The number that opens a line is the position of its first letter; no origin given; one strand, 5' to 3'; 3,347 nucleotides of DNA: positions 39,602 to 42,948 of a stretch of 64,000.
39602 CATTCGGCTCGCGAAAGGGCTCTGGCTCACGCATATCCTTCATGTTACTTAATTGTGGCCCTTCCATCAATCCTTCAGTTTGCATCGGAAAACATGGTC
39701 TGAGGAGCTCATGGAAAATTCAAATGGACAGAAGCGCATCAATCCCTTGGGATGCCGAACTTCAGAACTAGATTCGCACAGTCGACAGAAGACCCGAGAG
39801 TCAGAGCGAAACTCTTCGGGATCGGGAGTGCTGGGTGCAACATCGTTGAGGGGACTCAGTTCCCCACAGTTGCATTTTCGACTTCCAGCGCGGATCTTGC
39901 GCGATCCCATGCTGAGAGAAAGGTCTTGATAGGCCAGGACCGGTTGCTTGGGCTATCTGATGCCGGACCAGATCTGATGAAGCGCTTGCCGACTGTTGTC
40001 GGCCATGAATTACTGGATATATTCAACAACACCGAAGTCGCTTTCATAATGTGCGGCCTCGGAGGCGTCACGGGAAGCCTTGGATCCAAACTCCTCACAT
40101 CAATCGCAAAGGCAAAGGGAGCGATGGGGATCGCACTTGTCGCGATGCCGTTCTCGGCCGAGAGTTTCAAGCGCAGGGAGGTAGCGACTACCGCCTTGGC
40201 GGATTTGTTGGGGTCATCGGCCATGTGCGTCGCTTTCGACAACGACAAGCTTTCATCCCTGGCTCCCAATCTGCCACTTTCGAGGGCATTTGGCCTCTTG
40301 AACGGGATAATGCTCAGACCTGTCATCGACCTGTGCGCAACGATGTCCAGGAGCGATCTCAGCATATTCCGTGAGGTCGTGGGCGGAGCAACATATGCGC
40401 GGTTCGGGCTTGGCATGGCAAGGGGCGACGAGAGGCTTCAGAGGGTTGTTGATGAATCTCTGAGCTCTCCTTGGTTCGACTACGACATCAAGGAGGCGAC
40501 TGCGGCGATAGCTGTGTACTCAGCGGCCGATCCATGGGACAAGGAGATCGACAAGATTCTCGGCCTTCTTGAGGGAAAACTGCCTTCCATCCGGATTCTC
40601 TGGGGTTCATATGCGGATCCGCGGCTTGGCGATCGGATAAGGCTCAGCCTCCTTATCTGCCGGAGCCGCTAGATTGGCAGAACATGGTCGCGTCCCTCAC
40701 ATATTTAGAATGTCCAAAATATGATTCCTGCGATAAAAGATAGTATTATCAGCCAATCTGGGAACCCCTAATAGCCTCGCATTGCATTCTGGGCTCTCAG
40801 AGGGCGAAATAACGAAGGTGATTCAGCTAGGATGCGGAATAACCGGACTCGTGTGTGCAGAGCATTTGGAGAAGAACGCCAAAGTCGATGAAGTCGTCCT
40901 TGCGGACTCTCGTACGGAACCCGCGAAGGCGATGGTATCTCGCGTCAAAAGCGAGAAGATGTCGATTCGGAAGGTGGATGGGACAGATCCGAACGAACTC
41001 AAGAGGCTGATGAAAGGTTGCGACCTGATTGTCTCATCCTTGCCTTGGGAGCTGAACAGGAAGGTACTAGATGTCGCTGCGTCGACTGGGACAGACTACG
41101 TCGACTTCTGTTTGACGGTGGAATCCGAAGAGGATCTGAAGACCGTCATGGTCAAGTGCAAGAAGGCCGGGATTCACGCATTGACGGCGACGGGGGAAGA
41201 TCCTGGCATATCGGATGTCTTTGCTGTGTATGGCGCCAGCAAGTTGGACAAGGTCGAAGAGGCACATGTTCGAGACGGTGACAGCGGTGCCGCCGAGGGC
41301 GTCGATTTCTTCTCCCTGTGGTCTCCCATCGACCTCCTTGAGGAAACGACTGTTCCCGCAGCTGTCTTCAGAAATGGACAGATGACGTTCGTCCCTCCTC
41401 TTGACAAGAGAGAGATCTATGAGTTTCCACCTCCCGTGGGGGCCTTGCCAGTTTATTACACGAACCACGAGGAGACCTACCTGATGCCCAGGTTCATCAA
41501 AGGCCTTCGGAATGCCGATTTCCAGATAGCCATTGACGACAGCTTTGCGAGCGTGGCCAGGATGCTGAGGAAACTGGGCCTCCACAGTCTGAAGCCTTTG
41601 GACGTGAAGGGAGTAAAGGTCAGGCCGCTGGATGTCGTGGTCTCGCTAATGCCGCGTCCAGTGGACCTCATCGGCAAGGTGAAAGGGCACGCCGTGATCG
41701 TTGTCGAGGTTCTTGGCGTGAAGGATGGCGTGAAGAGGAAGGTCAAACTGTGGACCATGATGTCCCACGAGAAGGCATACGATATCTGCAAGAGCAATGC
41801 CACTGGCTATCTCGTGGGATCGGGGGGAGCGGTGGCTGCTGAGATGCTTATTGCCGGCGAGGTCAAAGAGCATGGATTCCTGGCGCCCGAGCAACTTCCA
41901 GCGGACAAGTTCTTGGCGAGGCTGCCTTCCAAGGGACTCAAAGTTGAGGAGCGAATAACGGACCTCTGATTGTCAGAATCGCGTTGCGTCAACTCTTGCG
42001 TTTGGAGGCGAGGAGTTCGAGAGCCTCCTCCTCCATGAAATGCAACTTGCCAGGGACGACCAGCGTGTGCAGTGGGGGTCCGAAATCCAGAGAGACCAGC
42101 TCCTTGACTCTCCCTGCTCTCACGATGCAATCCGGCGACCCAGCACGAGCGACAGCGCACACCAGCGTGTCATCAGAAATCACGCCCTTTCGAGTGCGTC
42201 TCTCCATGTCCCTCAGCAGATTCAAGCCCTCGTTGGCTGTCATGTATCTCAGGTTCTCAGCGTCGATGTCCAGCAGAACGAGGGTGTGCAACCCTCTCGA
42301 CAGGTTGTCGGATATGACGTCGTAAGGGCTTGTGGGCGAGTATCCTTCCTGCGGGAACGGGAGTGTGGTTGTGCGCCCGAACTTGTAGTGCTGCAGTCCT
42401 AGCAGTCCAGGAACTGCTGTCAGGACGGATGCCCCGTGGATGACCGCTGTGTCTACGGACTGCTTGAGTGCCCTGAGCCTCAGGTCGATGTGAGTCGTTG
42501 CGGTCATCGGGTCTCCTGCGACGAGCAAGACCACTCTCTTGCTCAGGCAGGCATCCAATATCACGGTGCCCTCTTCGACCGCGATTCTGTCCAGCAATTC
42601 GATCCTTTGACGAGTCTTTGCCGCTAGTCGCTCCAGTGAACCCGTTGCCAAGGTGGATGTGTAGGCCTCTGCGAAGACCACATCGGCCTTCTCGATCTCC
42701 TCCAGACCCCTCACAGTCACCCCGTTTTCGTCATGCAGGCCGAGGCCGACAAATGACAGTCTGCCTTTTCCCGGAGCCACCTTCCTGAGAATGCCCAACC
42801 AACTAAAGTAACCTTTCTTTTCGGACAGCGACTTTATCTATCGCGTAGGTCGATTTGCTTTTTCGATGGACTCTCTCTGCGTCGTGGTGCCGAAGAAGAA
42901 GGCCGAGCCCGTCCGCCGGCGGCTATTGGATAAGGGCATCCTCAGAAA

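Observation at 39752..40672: Compact, divergent FtsZ/tubulin-superfamily paralog with degenerate GTP-binding signature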

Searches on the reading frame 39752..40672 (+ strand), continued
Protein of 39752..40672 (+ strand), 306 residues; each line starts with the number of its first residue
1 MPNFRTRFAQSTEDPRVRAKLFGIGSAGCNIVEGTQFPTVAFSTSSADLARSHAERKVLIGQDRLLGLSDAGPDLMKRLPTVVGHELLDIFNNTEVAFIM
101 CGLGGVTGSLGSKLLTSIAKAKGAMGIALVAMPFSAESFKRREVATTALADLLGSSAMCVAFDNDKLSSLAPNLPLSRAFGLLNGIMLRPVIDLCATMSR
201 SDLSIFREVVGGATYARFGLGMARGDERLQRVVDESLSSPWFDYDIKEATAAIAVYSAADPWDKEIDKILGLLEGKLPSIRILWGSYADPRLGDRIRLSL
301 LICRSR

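Call 78: search_dna_similar(query=window:39752-40672:+, collection=plasmids, mode=protein, max_evalue=0.001, max_rows=10)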
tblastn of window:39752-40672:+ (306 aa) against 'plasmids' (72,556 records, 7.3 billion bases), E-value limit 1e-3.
Records with a match: 55; places in all: 55; records where one place covers at least 80% of the query: 36.
Best place of each record, by identity: <60% 55.
By first word of the organism name: Escherichia 9; Pseudoalteromonas 5; Acinetobacter 4; Halanaeroarchaeum 2; Haloarcula 2; Klebsiella 2; Proteus 2; Neisseria 2; Bacillus 2; Listeria 2; and 23 more.
By predicted mobility (MOB-suite, as given by PLSDB): non-mobilizable 49; mobilizable 4; conjugative 2.
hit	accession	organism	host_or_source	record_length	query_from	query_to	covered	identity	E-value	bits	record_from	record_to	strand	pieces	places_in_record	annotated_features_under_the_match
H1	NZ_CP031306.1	Natronorubrum bangense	Cell culture,The Bange salt-alkaline ...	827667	13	292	92%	27.3%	3e-15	84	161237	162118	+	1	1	ftsZ: cell division protein FtsZ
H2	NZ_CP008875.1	Halanaeroarchaeum sulfurireducens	-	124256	22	294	89%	26.5%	9e-20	97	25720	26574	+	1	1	ftsZ: cell division protein FtsZ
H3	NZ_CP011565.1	Halanaeroarchaeum sulfurireducens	-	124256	22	294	89%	26.5%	1e-19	97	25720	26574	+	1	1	ftsZ: cell division protein FtsZ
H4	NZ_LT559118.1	Nonomuraea gerenzanensis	-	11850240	32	294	86%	26.8%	3e-10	69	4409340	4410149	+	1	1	none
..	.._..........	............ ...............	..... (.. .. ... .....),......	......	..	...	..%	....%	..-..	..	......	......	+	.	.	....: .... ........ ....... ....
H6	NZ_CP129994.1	Salinibaculum sp. KK48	cell culture,sediment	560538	14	286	89%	25.4%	8e-15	82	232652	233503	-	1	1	ftsZ: cell division protein FtsZ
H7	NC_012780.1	[Eubacterium] eligens ATCC 27750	-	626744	10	288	91%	24.4%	1e-9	66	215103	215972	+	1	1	ftsZ: cell division protein FtsZ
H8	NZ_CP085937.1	Lachnospira eligens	-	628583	10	288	91%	24.4%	1e-9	66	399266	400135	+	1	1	ftsZ: cell division protein FtsZ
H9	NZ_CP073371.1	Haloarcula sinaiiensis ATCC 33800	cell culture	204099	14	286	89%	24.9%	5e-13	77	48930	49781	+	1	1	ftsZ: cell division protein FtsZ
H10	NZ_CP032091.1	Pseudoalteromonas donghaensis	cell culture,seawater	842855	21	260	78%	28.2%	5e-7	59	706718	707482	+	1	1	cell division protein FtsZ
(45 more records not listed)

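Call 79: search_dna_similar(query=window:39752-40672:+, collection=phages, mode=protein, max_evalue=0.001, max_rows=10)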
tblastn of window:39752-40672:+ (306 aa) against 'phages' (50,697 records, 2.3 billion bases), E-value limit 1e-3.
Records with a match: 17; places in all: 17; records where one place covers at least 80% of the query: 9.
Best place of each record, by identity: <60% 17.
By first word of the organism name: Bacteriophage 9; Acinetobacter 2; Listeria 2; Staphylococcus 2; Salmonella 1; Escherichia 1.
By host as written in the record: - 11; Listeria monocytogenes 2; Homo sapiens 1; Escherichia coli O157:H7 ATCC 43895 1; Staphylococcus aureus 1; Staphylococcus pseudintermedius 1.
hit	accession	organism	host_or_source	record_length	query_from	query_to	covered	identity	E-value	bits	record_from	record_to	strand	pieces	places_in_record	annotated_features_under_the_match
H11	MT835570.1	Bacteriophage sp.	human fecal samples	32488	32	294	86%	27.6%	2e-12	74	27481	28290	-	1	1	record has no annotation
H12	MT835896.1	Bacteriophage sp.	human fecal samples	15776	40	294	83%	27.7%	8e-14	77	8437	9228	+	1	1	record has no annotation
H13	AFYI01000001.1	Salmonella enterica subsp. enterica serovar Infantis str. ...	Homo sapiens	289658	32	294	86%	25.1%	3e-6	54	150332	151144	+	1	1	cell division protein FtsZ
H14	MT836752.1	Bacteriophage sp.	human fecal samples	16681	32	294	86%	24.6%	6e-13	75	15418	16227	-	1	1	record has no annotation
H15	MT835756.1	Bacteriophage sp.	human fecal samples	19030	32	294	86%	24.6%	7e-13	75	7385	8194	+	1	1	record has no annotation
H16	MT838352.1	Bacteriophage sp.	human fecal samples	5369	32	294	86%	24.6%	7e-13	75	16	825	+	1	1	record has no annotation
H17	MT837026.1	Bacteriophage sp.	human fecal samples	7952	21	253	76%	26.5%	4e-6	54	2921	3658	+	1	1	record has no annotation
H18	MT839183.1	Bacteriophage sp.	human fecal samples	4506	21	253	76%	26.1%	8e-5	50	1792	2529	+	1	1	record has no annotation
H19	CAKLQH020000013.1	Acinetobacter phage MD-2021a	not known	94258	32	290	85%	23.0%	1e-5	52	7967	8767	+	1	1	ftsZ: cell division protein FtsZ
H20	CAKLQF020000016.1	Acinetobacter phage MD-2021a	not known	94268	32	290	85%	23.0%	1e-5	52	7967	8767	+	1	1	ftsZ: cell division protein FtsZ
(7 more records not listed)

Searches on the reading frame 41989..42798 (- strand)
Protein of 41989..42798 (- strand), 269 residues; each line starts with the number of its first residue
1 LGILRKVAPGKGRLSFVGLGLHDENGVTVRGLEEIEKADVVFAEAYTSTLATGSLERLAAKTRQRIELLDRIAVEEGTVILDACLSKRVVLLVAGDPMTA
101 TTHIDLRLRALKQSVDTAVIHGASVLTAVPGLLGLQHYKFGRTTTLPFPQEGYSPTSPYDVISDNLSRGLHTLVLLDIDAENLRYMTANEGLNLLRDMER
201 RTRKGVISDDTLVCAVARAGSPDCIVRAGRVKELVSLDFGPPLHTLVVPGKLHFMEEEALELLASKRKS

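Call 17: search_protein_families(library=pfam, proteins=[window:41989-42798:-], max_evalue=0.001)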
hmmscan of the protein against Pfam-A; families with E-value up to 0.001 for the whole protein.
window:41989-42798:- (269 aa): 1 family
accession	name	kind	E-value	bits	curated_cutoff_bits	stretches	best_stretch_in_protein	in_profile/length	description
PF00590.25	TP_methylase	-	6.7e-22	78.9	27.8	1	14-234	2-211/212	Tetrapyrrole (Corrin/Porphyrin) Methylases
